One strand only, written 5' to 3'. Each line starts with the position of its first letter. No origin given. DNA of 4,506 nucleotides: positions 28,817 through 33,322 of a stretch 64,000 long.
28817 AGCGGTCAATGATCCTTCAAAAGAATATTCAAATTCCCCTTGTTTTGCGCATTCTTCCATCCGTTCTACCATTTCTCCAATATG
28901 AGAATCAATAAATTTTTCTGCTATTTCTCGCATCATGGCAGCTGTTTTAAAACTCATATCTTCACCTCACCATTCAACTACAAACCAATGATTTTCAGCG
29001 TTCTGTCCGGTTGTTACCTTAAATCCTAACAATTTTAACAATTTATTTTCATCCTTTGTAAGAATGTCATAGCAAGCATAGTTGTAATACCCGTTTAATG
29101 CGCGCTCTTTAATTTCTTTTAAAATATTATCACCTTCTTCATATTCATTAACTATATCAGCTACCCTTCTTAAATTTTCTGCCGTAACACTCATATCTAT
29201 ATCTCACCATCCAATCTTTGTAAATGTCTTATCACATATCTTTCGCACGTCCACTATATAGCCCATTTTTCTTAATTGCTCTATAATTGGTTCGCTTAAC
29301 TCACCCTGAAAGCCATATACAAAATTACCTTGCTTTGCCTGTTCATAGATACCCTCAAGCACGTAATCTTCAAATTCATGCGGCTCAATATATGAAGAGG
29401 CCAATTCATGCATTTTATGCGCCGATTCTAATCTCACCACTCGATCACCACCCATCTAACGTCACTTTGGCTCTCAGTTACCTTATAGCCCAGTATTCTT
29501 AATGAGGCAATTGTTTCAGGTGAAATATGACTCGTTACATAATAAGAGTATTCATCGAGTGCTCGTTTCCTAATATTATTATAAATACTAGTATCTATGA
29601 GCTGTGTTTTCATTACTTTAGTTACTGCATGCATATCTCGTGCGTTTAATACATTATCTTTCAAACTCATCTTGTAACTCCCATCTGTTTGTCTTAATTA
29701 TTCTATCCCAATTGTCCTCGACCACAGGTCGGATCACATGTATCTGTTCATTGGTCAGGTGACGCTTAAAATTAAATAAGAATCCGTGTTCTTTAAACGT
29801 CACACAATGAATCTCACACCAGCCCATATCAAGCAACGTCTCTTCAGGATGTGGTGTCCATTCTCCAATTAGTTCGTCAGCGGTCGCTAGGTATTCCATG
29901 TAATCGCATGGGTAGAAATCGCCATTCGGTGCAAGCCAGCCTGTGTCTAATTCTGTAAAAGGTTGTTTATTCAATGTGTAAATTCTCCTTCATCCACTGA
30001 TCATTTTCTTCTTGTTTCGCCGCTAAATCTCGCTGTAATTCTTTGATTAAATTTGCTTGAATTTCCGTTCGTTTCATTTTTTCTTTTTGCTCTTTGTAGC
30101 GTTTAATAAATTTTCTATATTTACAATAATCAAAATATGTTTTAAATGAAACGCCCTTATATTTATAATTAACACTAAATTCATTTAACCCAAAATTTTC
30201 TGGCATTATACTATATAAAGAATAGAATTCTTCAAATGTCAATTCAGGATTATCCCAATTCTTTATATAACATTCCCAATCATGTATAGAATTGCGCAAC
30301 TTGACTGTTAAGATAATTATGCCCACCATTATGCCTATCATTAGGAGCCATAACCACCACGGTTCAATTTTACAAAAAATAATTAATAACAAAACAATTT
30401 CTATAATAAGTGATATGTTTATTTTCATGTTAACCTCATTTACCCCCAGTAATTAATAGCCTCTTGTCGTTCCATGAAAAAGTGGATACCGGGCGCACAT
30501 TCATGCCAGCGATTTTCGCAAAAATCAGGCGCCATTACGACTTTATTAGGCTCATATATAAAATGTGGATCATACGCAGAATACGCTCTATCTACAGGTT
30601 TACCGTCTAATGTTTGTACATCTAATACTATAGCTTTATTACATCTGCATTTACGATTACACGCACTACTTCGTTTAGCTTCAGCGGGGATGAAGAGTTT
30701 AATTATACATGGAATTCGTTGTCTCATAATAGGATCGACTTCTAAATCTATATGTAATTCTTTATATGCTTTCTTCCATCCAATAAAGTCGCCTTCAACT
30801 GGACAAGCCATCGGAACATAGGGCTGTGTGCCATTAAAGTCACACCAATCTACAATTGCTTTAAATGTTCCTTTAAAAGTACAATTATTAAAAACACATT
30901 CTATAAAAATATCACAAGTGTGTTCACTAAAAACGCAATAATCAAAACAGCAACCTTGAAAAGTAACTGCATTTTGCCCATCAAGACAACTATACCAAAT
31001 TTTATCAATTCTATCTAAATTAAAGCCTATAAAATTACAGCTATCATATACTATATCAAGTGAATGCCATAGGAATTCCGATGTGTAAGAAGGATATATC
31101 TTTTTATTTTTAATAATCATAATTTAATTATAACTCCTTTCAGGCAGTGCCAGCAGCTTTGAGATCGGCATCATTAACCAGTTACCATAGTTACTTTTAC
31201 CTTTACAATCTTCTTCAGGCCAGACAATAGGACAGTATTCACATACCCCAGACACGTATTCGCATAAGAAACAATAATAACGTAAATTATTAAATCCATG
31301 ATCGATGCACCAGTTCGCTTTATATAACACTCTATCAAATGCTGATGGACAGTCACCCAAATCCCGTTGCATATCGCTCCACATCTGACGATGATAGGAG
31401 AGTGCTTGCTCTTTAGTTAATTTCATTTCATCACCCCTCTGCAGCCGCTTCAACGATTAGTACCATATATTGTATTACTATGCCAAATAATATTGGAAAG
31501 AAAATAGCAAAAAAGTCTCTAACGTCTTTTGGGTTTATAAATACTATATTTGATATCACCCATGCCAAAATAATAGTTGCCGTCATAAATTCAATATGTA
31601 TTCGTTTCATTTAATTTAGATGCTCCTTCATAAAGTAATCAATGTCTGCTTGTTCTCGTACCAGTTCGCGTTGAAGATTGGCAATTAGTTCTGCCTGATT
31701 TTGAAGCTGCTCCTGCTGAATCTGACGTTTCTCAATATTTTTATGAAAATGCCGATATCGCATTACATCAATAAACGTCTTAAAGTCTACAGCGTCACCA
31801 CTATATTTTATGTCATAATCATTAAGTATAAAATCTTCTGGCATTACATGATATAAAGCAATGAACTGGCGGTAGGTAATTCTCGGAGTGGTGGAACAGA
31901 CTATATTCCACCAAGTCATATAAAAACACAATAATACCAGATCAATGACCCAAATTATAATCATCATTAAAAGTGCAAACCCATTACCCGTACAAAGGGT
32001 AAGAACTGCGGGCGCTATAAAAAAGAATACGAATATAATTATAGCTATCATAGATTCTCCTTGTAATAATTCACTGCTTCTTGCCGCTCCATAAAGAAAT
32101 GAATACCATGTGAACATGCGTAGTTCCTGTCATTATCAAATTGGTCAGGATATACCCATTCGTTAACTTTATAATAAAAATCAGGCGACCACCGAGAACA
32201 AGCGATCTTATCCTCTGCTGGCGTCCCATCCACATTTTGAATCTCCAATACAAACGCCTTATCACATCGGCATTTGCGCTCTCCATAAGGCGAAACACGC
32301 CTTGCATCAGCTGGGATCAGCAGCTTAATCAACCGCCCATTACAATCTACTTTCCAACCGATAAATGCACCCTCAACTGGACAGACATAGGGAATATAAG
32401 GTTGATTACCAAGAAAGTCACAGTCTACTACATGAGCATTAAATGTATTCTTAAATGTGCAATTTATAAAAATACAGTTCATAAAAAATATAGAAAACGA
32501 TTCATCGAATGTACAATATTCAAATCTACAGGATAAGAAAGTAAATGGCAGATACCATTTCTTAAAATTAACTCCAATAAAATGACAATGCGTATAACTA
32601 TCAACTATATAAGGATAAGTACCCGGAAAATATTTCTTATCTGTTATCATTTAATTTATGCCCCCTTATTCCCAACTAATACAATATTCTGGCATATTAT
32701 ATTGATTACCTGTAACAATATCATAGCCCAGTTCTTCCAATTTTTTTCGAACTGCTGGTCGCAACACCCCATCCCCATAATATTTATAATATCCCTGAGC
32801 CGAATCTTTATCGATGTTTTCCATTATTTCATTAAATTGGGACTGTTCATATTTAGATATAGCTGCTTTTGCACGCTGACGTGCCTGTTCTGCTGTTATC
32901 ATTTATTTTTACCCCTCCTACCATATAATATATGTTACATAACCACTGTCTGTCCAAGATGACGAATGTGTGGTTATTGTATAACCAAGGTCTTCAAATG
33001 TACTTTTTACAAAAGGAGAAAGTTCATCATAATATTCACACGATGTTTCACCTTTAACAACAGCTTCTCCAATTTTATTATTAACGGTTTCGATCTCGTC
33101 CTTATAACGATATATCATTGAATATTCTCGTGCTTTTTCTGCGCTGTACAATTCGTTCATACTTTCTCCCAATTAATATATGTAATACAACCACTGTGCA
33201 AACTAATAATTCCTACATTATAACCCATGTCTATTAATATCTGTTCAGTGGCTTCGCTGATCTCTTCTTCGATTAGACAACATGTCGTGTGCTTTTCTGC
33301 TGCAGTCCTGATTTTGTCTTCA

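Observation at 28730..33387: Tandem arrays (4+3 copies) of a 75-85 aa protein family with conserved C-terminal LGY-x-V...W-x-I-x-W, flanking the duplicated cassette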

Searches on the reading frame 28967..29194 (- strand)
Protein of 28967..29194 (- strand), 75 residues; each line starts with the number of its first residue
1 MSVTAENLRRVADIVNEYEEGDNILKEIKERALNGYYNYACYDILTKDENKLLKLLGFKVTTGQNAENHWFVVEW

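Call 4: search_protein_families(library=pfam, proteins=[window:28967-29194:-], max_evalue=1)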
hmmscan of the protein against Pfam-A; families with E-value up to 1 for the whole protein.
window:28967-29194:- (75 aa): 2 families
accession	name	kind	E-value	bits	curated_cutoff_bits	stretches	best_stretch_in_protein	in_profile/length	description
PF03460.22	NIR_SIR_ferr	-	0.046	13.9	24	1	3-22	21-40/69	Nitrite/Sulfite reductase ferredoxin-like half domain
PF25252.1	DUF7854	-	0.14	12.7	32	1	8-40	7-39/81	Family of unknown function (DUF7854)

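Call 5: search_protein_families(library=phrogs, proteins=[window:28967-29194:-], max_evalue=1)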
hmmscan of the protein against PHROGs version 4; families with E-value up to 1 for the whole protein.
window:28967-29194:- (75 aa): 2 families
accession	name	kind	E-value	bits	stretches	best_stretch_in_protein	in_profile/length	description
phrog_8208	-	unknown function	0.0066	17.9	1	5-66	3-65/77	-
phrog_22667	-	unknown function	0.19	12.6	1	11-39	7-40/57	-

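Call 86: search_protein_families(library=padloc, proteins=[window:28967-29194:-], max_evalue=0.01)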
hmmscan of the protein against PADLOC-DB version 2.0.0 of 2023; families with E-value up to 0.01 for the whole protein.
window:28967-29194:- (75 aa): 3 families
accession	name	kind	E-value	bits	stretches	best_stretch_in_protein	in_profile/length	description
PDLC01310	Cas8b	-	0.0049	14.2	1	4-67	103-164/416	CAS-I-B; effector_LS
PDLC01357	Cas8b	-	0.0049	14.2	1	4-67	103-164/416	CAS-I-B; effector_LS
PDLC00968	Cas8a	-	0.0054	13.9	1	4-67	111-172/441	"CRISPR-associated protein Cas8a1/Csx8, subtype I"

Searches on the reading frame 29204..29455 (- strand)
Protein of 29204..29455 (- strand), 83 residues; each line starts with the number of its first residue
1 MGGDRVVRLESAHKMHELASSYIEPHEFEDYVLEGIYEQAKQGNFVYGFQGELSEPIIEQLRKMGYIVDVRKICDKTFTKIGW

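Call 4: search_protein_families(library=pfam, proteins=[window:29204-29455:-], max_evalue=1)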
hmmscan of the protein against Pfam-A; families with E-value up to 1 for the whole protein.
window:29204-29455:- (83 aa): 1 family
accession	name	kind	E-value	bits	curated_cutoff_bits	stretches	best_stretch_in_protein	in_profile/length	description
PF05172.20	RRM_Nup35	-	0.031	14.7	24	1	45-74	11-40/89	Nup53/35/40-type RNA recognition motif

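Call 5: search_protein_families(library=phrogs, proteins=[window:29204-29455:-], max_evalue=1)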
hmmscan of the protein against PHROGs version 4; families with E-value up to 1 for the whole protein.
window:29204-29455:- (83 aa): 4 families
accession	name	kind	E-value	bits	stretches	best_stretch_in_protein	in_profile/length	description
phrog_34845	-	unknown function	0.025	15.6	1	57-74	27-44/53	-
phrog_8208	-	unknown function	0.082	14.4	1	18-83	6-77/77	-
phrog_34782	-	unknown function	0.19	13.2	1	4-39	16-51/102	-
phrog_24939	-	unknown function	0.23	12.6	1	14-47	56-90/101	-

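Call 86: search_protein_families(library=padloc, proteins=[window:29204-29440:-], max_evalue=0.01)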
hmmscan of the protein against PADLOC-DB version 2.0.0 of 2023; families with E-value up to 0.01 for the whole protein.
window:29204-29440:- (78 aa): 0 families

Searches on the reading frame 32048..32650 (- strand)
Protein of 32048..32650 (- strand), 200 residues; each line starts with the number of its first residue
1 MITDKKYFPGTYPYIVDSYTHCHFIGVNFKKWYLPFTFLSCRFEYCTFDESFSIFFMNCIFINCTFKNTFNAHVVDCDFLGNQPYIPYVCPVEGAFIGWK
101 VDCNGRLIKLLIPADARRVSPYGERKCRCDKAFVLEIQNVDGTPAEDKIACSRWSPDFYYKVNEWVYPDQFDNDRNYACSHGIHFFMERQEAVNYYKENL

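Call 11: search_protein_families(library=pfam, proteins=[window:32048-32650:-], max_evalue=0.01)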
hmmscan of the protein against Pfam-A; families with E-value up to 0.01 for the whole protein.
window:32048-32650:- (200 aa): 2 families
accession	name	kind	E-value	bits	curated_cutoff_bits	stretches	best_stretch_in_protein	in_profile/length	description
PF19062.5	DUF5758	-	1.2e-34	118.9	26.9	1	88-192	3-105/105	Family of unknown function (DUF5758)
PF23894.2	LD_SV2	-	0.0056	17.4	29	1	18-79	26-87/92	SV2A/B/C luminal domain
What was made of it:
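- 32048..32650 (-): Context: cassette copy B, a 200-aa protein with a Cys-rich pentapeptide-like N-terminus and a DUF5758 domain. PF19062 at 1.2e-34 (call 11).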

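Call 86: search_protein_families(library=padloc, proteins=[window:32048-32650:-], max_evalue=0.01)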
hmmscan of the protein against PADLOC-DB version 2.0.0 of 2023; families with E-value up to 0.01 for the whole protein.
window:32048-32650:- (200 aa): 0 families

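Call 87: find_related_loci(query=window:32048-32650:-, collection=viral_contigs, flank=6000)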
Query window:32048-32650:- (200 aa) in viral_contigs; peptide patterns used: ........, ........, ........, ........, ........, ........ (x = any residue, [..] = any of these).
18 stretches matched a pattern; 4 encode a relative of the query (tblastn E <= 1e-3); 3 distinct loci.
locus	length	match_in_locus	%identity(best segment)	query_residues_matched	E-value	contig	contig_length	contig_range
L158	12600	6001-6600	92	1-200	3e-129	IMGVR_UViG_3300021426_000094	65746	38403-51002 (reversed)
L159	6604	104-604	39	19-195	9e-35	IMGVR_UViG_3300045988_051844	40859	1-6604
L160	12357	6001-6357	39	87-195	1e-20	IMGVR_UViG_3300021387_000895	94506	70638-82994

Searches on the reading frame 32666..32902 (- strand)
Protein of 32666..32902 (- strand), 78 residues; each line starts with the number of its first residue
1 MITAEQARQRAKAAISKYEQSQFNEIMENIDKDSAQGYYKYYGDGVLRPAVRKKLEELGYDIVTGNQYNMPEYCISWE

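Call 4: search_protein_families(library=pfam, proteins=[window:32666-32902:-], max_evalue=1)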
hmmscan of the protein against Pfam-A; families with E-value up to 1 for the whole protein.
window:32666-32902:- (78 aa): 0 families

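Call 5: search_protein_families(library=phrogs, proteins=[window:32666-32902:-], max_evalue=1)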
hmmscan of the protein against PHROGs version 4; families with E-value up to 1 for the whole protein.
window:32666-32902:- (78 aa): 6 families
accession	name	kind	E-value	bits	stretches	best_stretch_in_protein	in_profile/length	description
phrog_6783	-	unknown function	0.0033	19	1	1-62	1-70/83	-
phrog_8208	-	unknown function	0.029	15.9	1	21-65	13-62/77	-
phrog_32109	-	unknown function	0.05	14.9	1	21-55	25-61/68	-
phrog_5321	-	unknown function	0.089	14.3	1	1-62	1-74/92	-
phrog_27167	-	unknown function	0.091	13.9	1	2-58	10-64/84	-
phrog_1388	-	unknown function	0.16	13.1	0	2-42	53-93/143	-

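Call 29: search_solved_structures(query=A3, max_evalue=10, show_alignments=2)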
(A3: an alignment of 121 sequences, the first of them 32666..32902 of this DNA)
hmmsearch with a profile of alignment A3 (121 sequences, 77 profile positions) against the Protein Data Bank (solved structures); distinct sequences matched with E-value up to 10: 35.
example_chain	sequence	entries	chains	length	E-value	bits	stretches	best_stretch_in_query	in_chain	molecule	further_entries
6mxv_A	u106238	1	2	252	0.014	18.7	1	10-61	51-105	Rhodanese-like family protein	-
3g9k_L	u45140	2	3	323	0.018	18.4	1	19-66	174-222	Capsule biosynthesis protein capD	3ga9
8g4k_A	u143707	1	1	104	0.04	17.2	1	4-37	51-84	5HCS_TGFBR2_1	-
5tp5_A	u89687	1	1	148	0.09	16.1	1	2-48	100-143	Calmodulin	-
6p66_B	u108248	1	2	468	0.23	14.8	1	15-64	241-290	DNA endonuclease Bax1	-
5fq1_A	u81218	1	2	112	0.25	14.7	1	27-61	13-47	HISTIDINE KINASE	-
8bjp_AAA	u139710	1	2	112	0.26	14.6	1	27-61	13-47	cytoplasmic PAS domain of CitA from Geobacillus thermodenitrificans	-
2mq8_A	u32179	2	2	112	0.36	14.2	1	6-51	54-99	De novo designed protein LFR1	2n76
2fyh_A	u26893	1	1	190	0.48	13.8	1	15-41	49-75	putative integral membrane transport protein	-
2lrh_A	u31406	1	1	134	0.58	13.5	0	44-70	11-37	De novo designed protein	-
2lci_A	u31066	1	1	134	0.59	13.5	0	44-70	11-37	Protein OR36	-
6mrr_A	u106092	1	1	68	0.64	13.4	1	28-65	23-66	Foldit1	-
7wkh_A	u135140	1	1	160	0.66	13.3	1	15-58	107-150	Interferon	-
5tp6_A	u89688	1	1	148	0.84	13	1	2-48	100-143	Calmodulin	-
4fo1_A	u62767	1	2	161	0.89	12.9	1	43-65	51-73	Lincosamide resistance protein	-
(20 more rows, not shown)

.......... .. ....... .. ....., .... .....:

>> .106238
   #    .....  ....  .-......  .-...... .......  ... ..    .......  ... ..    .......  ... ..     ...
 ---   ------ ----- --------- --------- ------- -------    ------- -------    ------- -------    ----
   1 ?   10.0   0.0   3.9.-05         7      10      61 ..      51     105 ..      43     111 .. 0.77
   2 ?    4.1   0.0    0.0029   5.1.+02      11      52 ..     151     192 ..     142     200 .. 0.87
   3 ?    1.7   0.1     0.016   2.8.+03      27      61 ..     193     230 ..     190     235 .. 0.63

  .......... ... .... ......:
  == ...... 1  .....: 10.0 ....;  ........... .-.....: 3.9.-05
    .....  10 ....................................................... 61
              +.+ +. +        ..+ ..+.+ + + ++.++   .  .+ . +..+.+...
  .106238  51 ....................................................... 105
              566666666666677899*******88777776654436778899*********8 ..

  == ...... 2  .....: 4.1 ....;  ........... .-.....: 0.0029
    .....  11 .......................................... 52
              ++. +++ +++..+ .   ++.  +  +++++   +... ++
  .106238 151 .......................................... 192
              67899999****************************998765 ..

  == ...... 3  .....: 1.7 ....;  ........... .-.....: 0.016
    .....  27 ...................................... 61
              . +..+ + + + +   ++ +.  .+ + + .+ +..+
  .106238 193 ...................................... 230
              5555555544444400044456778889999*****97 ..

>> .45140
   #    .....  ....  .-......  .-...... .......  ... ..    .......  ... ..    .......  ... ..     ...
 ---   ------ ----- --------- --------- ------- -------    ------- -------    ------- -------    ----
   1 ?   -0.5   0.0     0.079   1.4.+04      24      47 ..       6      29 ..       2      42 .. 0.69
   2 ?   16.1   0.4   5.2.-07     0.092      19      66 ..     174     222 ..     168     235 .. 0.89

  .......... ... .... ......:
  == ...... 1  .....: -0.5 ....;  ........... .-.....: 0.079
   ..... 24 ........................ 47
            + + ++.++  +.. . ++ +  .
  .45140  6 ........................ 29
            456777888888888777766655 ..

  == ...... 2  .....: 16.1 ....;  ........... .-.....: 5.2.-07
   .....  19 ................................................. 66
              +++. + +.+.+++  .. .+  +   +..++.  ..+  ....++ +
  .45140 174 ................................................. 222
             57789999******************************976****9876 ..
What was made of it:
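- Tried and rejected: I rejected it (call 29).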

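Call 30: search_protein_families(library=pfam, alignment_id=A3, max_evalue=0.01)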
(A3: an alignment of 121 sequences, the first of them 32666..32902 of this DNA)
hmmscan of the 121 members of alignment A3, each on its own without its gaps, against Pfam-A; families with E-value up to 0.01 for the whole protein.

A. member 1, window:32666-32902:- (78 aa): 0 families

B. families by the number of members that match (of 121 scanned): 14 families
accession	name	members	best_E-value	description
PF09350.15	DJC28_CD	1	0.00077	DnaJ homologue, subfamily C, member 28, conserved domain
PF00836.24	Stathmin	1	0.0021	Stathmin family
PF19657.4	DUF6160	1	0.0021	Family of unknown function (DUF6160)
PF04415.17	DUF515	1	0.0025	Protein of unknown function (DUF515)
PF24735.1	DUF7686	1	0.0033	Domain of unknown function (DUF7686)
PF22095.1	BT_3535-like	1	0.0044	BT_3535-like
PF04316.19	FlgM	1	0.0053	Anti-sigma-28 factor, FlgM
PF09384.15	UTP15_C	1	0.0055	UTP15 C terminal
PF02152.23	FolB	1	0.0057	Dihydroneopterin aldolase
PF09327.17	Phage_Tail_Tip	1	0.0063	Bacteriophage tail tip fiber protein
PF08771.16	FRB_dom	1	0.0068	FKBP12-rapamycin binding domain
PF18326.6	RFX5_N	1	0.0075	RFX5 N-terminal domain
PF19063.5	DUF5759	1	0.0086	Family of unknown function (DUF5759)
PF16475.10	DUF5052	1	0.0099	Domain of unknown function (DUF5052)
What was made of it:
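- On Curated anti-defence families represented in Pfam or the PDB (for example ArdA, Ocr, Apyc1, Acr families): No Pfam hit (calls 4, 30).
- On Polymorphic-toxin immunity proteins (Pfam Imm/SUKH families): No Pfam match (calls 4, 30).
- Closest known: Tandem immunity-gene arrays of polymorphic toxin loci. Different: There is no toxin gene here, no Pfam Imm-family match (calls 4, 30), and the genes lie in a phage early operon, not a bacterial toxin locus.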

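Call 31: search_protein_families(library=phrogs, alignment_id=A3, max_evalue=0.001)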
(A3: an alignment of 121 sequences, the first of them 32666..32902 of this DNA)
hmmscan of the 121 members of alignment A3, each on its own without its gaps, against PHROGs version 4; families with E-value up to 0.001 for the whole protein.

A. member 1, window:32666-32902:- (78 aa): 0 families

B. families by the number of members that match (of 121 scanned): 18 families
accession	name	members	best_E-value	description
phrog_5321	-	62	4.2e-09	-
phrog_8208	-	37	5.9e-08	-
phrog_3012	-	20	3e-08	-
phrog_28265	-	17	3.6e-10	-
phrog_9673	-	8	2.9e-05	-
phrog_6783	-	6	9.2e-06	-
phrog_9870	-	6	4.2e-05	-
phrog_13295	-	6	0.0002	-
phrog_2416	-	3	4.1e-05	-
phrog_13270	-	3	0.00014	-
phrog_36361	-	2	0.0001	-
phrog_35308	-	1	9.2e-05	-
phrog_34173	-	1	0.00014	-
phrog_11102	-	1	0.00028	-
phrog_18732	-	1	0.00029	-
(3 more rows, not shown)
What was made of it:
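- On PHROG 5321 / 8208 (unknown function): Of 121 wider family members, 62 hit 5321 (calls 5, 31).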

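Call 47: find_related_loci(query=window:32666-32902:-, collection=viral_contigs, flank=8000)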
Query window:32666-32902:- (78 aa) in viral_contigs; peptide patterns used: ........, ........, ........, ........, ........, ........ (x = any residue, [..] = any of these).
530 stretches matched a pattern; 100 encode a relative of the query (tblastn E <= 1e-3); the best 80 are kept; 80 distinct loci.
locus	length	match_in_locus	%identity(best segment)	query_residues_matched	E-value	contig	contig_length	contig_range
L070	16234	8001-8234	100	1-78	8e-50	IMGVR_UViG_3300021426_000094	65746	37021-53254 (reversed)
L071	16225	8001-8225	45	3-77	1e-15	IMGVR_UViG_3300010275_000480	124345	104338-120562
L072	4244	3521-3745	44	3-77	2e-15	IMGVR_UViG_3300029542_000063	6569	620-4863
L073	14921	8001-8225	44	3-77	2e-15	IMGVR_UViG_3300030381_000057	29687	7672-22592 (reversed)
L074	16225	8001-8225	44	3-77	2e-15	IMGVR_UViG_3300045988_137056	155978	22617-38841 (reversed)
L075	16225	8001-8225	44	3-77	2e-15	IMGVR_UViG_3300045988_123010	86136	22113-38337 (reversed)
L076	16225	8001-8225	44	3-77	2e-15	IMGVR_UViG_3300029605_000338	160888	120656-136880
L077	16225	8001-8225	44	3-77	2e-15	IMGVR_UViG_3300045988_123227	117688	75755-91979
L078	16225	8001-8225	44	3-77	2e-15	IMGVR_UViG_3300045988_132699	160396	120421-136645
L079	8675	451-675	44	3-77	2e-15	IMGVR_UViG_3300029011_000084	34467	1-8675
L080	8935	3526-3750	44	3-77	2e-15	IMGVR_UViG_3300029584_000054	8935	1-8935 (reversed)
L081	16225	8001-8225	44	3-77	2e-15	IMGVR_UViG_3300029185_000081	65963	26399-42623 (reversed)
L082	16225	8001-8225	44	3-77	2e-15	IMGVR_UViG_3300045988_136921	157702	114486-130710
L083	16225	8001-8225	44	3-77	2e-15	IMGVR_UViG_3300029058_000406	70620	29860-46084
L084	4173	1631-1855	44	3-77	2e-15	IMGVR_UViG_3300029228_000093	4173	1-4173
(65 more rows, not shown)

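Call 56: search_protein_families(library=ncbifam, alignment_id=A3, max_evalue=0.01)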
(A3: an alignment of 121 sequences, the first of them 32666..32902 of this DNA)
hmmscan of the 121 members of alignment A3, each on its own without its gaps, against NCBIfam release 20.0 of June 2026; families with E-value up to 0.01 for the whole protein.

A. member 1, window:32666-32902:- (78 aa): 1 family
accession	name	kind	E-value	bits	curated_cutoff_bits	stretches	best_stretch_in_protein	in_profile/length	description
NF005035.0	PRK06450.1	equivalog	0.0021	16.9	301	1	28-73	154-198/338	threonine synthase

B. families by the number of members that match (of 121 scanned): 15 families
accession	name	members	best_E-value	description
NF006398.0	PRK08651.1-1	2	0.00062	succinyl-diaminopimelate desuccinylase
TIGR01488.1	HAD-SF-IB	1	0.00028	HAD-IB family phosphatase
NF010492.0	PRK13912.1-3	1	0.00046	nuclease NucT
NF006292.0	PRK08475.1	1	0.0016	F0F1 ATP synthase subunit B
TIGR00988.1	hip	1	0.002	integration host factor subunit beta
NF005035.0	PRK06450.1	1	0.0021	threonine synthase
NF006064.0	PRK08207.2-2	1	0.0021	coproporphyrinogen III oxidase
NF007627.0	PRK10287.1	1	0.0024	thiosulfate sulfurtransferase PspE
NF005587.0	PRK07308.1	1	0.0026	flavodoxin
TIGR02943.1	Sig70_famx1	1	0.0029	RNA polymerase sigma-70 factor, TIGR02943 family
NF045862.1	glide_MMOB1630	1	0.0029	MMOB1630 family gliding motility ATPase complex subunit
NF010124.0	PRK13601.1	1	0.0051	putative L7Ae-like ribosomal protein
TIGR02981.1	phageshock_pspE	1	0.0059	thiosulfate sulfurtransferase PspE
TIGR00229.1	sensory_box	1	0.0063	PAS domain S-box protein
TIGR01283.1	nifE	1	0.0077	nitrogenase iron-molybdenum cofactor biosynthesis protein NifE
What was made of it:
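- No Pfam or NCBIfam family (calls 4, 30, 56).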

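Call 86: search_protein_families(library=padloc, proteins=[window:32666-32902:-], max_evalue=0.01)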
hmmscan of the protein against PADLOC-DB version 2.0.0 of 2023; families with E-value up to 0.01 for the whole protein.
window:32666-32902:- (78 aa): 0 families
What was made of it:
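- Tried and rejected: Pfam, NCBIfam and PADLOC scans of the seven copies and of 121 family members found nothing significant (calls 4, 30, 56, 86).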

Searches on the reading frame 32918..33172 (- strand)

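Call 4: search_protein_families(library=pfam, proteins=[window:32918-33172:-], max_evalue=1)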
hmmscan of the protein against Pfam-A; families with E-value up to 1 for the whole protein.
window:32918-33172:- (84 aa): 1 family
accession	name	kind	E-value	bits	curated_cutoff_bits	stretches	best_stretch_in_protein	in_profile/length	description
PF17460.7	RP854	-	0.11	12.8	25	1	10-58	53-101/212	Uncharacterized protein RP854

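Call 5: search_protein_families(library=phrogs, proteins=[window:32918-33172:-], max_evalue=1)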
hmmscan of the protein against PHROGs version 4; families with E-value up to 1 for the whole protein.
window:32918-33172:- (84 aa): 3 families
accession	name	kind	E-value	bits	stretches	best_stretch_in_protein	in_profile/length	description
phrog_8208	-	unknown function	0.0044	18.5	1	25-71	13-64/77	-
phrog_15380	-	unknown function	0.011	17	1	13-64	14-65/100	-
phrog_5321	-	unknown function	0.025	16.1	1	10-71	3-79/92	-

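Call 86: search_protein_families(library=padloc, proteins=[window:32918-33160:-], max_evalue=0.01)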
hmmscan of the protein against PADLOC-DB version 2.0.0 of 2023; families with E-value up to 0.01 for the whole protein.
window:32918-33160:- (80 aa): 0 families
